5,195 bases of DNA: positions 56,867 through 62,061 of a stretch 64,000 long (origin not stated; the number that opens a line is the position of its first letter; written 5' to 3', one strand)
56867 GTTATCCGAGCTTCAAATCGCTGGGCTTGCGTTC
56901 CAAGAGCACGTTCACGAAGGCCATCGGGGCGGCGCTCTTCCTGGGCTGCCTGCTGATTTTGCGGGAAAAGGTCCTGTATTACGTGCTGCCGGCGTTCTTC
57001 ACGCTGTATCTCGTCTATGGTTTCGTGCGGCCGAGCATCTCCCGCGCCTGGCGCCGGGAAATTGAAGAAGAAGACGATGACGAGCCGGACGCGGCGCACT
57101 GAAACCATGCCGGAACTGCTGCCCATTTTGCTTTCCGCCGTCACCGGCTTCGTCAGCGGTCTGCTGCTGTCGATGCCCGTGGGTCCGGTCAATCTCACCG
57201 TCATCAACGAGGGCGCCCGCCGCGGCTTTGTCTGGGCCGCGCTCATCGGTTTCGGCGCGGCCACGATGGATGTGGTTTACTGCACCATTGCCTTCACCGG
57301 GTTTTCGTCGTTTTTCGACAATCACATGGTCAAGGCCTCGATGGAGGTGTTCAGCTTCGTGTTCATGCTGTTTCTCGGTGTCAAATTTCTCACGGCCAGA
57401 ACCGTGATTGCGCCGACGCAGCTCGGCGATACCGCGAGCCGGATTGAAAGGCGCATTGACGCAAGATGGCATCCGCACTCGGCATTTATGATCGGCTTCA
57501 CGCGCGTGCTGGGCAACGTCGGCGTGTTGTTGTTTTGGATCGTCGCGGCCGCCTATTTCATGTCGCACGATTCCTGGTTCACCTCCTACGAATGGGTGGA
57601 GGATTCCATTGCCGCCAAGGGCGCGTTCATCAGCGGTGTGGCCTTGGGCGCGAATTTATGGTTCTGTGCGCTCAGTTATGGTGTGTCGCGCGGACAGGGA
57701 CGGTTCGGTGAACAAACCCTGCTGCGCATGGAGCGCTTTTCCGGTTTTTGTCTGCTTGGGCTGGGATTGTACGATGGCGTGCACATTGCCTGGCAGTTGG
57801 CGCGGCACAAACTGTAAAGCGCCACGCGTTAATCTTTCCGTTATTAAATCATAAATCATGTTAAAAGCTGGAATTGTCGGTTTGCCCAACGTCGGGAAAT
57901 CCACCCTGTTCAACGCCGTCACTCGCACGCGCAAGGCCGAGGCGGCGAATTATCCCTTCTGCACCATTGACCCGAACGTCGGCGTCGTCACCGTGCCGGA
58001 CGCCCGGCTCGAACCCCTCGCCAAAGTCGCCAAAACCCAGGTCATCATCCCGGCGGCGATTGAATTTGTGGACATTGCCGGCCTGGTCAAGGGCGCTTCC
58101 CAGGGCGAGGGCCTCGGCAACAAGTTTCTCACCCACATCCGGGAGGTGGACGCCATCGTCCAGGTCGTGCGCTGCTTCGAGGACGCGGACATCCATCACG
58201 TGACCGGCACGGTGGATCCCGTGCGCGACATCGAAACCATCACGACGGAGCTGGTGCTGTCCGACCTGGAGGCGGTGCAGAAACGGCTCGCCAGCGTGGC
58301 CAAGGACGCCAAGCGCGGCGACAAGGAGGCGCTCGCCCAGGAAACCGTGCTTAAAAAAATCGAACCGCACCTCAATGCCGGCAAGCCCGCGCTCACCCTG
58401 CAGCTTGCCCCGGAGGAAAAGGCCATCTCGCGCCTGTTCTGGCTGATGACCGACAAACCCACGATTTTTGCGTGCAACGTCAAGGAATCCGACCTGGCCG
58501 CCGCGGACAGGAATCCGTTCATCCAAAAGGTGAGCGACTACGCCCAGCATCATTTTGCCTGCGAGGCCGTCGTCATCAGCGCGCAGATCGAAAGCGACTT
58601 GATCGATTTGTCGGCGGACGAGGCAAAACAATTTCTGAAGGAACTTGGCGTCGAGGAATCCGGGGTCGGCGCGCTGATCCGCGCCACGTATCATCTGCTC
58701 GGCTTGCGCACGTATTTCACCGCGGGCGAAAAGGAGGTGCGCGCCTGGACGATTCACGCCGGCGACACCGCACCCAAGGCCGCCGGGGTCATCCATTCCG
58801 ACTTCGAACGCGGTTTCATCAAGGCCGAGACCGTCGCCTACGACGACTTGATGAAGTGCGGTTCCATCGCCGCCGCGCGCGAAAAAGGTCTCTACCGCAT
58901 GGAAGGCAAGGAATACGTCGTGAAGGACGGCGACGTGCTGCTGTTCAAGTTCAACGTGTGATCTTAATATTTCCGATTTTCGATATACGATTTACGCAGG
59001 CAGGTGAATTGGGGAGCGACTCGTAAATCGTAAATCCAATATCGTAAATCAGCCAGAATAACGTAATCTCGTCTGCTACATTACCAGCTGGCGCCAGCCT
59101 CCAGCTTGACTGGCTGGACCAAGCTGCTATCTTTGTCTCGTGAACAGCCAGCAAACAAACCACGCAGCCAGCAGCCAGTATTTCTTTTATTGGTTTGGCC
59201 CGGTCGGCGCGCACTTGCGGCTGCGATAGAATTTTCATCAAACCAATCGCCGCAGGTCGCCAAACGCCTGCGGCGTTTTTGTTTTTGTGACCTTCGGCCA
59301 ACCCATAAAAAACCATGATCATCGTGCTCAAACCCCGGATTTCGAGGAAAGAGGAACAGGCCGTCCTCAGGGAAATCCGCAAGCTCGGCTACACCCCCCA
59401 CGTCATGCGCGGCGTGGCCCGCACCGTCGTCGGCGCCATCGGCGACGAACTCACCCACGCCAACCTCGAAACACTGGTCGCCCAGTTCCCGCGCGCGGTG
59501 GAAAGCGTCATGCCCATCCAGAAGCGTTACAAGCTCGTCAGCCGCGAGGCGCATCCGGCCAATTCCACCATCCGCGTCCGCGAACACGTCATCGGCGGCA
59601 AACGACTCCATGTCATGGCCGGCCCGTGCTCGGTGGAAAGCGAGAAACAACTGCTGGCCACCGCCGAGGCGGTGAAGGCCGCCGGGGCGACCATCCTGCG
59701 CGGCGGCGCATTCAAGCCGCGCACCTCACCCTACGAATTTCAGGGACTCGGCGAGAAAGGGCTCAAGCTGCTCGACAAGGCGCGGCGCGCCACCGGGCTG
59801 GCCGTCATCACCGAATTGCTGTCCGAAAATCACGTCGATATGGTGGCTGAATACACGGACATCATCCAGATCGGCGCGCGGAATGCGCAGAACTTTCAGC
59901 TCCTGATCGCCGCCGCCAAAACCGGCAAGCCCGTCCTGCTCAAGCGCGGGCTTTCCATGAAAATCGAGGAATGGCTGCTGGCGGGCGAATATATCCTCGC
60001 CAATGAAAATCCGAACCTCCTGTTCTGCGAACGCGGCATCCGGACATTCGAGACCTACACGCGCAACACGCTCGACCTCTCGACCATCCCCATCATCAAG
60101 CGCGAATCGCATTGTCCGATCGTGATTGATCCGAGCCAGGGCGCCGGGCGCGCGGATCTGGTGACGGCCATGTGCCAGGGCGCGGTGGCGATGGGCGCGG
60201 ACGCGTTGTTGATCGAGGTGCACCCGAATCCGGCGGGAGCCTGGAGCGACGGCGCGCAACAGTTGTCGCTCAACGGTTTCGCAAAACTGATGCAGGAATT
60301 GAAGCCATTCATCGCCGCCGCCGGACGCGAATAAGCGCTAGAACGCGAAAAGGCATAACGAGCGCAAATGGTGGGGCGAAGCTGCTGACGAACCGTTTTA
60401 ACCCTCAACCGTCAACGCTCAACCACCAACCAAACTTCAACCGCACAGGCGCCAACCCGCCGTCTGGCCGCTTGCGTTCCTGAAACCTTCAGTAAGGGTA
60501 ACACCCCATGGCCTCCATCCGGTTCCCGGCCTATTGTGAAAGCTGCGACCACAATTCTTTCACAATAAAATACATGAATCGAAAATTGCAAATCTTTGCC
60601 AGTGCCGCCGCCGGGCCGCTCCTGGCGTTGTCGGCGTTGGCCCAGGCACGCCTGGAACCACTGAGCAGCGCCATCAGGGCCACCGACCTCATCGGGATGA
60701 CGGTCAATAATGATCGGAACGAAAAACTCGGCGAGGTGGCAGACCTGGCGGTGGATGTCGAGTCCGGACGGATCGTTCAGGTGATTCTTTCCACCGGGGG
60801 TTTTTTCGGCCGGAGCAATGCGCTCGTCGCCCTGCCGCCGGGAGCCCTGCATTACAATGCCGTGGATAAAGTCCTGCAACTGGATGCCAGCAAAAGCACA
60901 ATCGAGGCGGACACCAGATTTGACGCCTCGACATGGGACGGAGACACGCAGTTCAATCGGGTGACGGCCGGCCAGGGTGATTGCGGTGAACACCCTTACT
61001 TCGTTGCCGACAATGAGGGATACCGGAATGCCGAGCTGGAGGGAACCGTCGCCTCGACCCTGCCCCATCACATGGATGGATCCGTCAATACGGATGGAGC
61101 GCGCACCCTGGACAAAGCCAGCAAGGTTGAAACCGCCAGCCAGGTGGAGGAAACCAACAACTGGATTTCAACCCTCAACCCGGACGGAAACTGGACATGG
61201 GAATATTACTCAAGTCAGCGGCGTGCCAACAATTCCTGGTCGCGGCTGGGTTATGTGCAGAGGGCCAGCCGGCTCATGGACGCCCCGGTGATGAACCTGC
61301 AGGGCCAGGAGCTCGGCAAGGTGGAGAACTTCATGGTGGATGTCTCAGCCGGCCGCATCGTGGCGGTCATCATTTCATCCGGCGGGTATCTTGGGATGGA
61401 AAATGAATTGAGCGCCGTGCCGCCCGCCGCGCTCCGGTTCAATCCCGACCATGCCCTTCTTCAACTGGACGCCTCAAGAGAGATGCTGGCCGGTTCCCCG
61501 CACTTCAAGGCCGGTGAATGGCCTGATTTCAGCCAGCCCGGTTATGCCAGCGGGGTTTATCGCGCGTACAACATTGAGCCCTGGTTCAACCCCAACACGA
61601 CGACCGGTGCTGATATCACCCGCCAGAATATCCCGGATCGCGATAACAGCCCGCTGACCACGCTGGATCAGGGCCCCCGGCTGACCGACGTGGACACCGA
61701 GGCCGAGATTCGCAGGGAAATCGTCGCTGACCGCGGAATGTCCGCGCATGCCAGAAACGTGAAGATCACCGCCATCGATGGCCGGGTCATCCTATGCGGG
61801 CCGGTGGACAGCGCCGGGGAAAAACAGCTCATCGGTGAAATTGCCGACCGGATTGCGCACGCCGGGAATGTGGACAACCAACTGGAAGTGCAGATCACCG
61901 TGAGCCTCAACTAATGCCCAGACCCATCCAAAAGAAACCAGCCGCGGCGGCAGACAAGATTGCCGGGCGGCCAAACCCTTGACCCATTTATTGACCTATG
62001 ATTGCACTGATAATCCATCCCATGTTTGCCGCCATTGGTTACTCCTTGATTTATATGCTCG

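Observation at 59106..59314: YFFYWF leader peptide with terminator/antiterminator: candidate ribosome-mediated attenuator for DAHP synthase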

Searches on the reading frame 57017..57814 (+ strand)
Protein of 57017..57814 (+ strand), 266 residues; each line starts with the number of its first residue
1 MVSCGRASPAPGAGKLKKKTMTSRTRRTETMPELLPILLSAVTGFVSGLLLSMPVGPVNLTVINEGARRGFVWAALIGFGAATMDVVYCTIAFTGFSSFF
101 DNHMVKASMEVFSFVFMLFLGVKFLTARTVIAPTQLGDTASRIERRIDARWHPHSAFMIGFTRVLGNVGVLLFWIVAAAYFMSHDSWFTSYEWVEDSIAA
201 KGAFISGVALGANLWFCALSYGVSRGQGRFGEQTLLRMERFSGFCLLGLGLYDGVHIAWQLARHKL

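Call 7: search_protein_families(library=pfam, proteins=[window:57017-57814:+])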
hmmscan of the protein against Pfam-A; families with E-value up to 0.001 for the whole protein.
window:57017-57814:+ (266 aa): 1 family
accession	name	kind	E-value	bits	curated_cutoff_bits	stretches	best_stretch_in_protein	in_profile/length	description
PF01810.24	LysE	-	6.1e-17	62.2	25.6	1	50-252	2-188/193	LysE type translocator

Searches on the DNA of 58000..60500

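Call 3: search_rna_families(source=window, start=58000, end=60500, threshold=evalue, max_evalue=10, show_alignments=3)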
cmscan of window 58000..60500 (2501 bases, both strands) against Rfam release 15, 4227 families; matches with E-value up to 10: 4.
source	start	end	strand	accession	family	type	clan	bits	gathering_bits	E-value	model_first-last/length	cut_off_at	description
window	59218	59252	+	RF01641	ceN53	Gene; snRNA; snoRNA; CD-box;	-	22.6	50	0.17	1-74/74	no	Caenorhabditis snoRNA ceN53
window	59654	59694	-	RF03985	mir-9250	Gene; miRNA;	-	20.2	90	3.1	1-63/63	no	mir-9250 microRNA precursor family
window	59257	59292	-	RF01343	CRISPR-DR33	Gene; CRISPR;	-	20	39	0.55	1-37/37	no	CRISPR RNA direct repeat element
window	59337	59381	+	RF03001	leuA-Halobacteria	Cis-reg;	-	15.4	47.9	5.5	1-53/53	no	leuA-Halobacteria RNA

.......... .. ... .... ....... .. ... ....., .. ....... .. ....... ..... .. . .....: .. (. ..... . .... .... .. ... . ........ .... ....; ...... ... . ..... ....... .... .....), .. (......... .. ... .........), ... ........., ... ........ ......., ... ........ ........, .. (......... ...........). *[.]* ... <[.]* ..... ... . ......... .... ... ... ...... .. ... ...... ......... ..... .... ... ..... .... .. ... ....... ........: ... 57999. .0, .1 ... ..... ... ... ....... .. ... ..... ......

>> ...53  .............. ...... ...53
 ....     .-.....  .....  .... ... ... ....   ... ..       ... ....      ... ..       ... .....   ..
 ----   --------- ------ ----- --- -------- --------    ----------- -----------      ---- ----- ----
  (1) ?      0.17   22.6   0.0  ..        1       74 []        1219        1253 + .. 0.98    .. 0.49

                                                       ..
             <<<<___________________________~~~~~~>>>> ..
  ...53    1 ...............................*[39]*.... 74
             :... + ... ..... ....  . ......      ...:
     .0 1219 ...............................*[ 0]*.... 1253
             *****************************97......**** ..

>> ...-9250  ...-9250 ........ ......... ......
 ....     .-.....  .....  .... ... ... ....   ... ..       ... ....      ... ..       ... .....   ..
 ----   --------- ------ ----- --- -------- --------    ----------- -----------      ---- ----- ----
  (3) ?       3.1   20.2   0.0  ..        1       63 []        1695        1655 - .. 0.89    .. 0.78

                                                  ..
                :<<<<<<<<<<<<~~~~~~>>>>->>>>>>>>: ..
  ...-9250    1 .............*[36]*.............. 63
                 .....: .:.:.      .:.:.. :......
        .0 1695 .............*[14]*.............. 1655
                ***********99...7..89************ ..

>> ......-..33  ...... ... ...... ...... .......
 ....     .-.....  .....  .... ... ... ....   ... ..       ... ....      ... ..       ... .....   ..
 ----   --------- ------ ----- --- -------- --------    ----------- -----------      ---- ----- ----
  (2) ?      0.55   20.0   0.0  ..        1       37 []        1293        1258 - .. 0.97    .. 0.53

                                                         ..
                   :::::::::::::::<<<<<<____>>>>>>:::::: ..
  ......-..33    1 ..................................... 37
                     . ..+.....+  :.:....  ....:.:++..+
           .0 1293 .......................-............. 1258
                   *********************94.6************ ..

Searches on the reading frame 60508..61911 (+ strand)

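Call 7: search_protein_families(library=pfam, proteins=[window:60508-61911:+])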
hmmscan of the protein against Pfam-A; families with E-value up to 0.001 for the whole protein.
window:60508-61911:+ (468 aa): 2 families
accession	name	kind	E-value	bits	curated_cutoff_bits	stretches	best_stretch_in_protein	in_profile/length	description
PF05239.21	PRC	-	8.4e-25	87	21.2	2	56-130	4-76/78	PRC-barrel domain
PF04972.22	BON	-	2.1e-09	38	27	1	394-462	2-68/69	BON domain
